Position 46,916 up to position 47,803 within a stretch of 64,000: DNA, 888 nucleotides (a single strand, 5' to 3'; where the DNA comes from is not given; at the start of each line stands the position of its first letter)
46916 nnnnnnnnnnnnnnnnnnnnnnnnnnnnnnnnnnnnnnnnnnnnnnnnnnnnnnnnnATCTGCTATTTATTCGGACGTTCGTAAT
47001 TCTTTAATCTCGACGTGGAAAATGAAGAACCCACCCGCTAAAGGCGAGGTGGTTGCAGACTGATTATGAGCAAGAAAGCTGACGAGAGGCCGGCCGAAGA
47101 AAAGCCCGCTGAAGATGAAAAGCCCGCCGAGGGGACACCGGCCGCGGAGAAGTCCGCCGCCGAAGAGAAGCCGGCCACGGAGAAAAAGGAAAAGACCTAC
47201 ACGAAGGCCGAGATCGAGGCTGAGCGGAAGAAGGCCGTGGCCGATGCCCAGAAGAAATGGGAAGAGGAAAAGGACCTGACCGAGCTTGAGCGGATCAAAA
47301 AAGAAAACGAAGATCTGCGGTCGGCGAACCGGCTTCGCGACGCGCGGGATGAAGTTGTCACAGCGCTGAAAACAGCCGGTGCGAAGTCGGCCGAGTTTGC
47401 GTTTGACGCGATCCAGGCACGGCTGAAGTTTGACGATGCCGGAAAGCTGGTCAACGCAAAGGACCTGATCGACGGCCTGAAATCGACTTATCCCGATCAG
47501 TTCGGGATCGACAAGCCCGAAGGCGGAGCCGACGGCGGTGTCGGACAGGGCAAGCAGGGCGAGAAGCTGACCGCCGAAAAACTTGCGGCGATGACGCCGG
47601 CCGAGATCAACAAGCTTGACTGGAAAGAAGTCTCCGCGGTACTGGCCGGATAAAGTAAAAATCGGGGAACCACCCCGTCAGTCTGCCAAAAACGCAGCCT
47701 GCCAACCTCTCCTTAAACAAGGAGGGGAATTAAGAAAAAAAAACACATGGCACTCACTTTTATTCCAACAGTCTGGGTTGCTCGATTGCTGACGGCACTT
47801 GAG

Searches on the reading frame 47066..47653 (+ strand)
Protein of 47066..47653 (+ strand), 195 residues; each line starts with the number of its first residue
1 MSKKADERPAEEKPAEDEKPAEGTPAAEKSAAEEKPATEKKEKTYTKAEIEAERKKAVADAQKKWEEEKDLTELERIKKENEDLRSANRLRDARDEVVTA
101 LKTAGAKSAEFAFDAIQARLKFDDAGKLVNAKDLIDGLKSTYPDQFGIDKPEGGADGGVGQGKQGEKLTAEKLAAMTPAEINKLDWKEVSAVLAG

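Call 8: search_protein_families(library=phrogs, proteins=[window:47066-47653:+])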
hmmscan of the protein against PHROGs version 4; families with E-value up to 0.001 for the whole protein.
window:47066-47653:+ (195 aa): 1 family
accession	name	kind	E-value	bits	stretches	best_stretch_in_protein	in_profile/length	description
phrog_194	-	head and packaging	0.00099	20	0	34-175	51-209/335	head scaffolding protein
